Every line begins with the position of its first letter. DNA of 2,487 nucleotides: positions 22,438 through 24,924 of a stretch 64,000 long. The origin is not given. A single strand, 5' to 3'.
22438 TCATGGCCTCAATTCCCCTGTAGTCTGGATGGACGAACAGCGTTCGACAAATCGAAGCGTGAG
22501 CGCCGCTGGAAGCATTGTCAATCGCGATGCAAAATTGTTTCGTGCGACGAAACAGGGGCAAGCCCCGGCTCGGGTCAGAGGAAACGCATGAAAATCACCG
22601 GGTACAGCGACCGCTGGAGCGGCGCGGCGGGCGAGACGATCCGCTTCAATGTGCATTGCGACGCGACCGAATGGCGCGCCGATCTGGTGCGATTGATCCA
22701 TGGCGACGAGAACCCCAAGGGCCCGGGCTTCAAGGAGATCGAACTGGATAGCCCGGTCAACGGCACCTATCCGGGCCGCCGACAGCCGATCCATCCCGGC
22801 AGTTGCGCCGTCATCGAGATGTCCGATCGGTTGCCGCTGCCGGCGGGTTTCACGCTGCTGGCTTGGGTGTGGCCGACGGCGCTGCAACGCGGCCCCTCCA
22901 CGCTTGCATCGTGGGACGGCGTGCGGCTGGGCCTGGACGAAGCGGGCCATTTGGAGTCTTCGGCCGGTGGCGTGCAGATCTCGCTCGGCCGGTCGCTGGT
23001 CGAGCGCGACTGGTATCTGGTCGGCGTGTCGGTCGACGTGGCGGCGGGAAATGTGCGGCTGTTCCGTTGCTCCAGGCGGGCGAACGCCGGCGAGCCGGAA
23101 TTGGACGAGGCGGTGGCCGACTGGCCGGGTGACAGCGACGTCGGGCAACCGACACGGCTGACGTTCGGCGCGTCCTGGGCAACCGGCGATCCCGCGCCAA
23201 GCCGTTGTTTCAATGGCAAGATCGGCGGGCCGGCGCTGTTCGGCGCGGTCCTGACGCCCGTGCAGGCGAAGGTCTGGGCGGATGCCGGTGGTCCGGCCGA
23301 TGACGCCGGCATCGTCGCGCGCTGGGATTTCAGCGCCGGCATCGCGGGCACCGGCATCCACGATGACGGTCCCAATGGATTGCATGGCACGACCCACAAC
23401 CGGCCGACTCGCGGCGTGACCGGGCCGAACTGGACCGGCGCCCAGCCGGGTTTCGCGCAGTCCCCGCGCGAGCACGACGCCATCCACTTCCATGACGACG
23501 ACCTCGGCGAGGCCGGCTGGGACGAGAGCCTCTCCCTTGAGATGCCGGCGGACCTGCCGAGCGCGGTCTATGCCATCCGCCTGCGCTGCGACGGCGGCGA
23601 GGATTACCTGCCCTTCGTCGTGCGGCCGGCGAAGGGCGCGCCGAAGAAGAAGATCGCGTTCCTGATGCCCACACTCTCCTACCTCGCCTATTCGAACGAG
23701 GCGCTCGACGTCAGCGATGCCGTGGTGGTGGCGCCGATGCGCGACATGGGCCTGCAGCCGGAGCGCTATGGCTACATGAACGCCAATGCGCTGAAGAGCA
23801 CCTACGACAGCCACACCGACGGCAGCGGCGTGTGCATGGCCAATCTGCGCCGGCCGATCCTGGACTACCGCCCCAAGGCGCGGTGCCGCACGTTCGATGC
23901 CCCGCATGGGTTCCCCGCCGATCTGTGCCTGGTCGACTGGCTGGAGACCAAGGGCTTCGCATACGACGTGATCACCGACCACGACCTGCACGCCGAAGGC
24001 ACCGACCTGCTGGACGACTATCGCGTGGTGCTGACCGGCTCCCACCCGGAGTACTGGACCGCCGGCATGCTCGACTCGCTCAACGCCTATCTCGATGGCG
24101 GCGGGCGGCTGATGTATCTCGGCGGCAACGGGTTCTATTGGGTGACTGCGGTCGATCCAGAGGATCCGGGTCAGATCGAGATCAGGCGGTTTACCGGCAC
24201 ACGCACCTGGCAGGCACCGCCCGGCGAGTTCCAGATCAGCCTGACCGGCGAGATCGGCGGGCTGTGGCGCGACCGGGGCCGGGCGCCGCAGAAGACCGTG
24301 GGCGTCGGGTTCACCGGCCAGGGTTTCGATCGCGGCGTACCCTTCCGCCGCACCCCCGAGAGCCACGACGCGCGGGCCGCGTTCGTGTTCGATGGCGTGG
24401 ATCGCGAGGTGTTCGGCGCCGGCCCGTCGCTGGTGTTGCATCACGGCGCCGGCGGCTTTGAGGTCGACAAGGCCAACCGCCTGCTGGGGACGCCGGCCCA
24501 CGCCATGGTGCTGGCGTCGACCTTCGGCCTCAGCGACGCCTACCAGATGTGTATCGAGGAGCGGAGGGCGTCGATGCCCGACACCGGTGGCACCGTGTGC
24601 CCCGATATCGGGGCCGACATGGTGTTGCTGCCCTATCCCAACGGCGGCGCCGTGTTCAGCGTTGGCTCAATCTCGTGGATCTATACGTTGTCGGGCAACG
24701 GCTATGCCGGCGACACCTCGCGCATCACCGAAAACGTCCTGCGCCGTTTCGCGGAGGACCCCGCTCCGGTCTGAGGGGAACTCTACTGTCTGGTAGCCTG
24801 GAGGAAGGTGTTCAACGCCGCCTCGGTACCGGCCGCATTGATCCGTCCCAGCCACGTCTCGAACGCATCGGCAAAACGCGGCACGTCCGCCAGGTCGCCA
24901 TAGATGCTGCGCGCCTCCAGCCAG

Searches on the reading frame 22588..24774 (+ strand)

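Call 13: search_protein_families(library=pfam, proteins=[window:22588-24774:+], max_evalue=0.001)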
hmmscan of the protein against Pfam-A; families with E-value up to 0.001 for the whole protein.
window:22588-24774:+ (728 aa): 1 family
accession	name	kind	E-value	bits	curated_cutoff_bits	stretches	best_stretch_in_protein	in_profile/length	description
PF20254.3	DMFA2_C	-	1.2e-84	285.4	27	1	275-706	2-372/374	N,N-dimethylformamidase beta subunit-like, C-terminal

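Call 68: search_protein_families(library=ncbifam, proteins=[window:22588-24774:+], max_evalue=0.00001)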
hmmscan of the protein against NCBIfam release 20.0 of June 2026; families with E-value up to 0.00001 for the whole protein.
window:22588-24774:+ (728 aa): 0 families
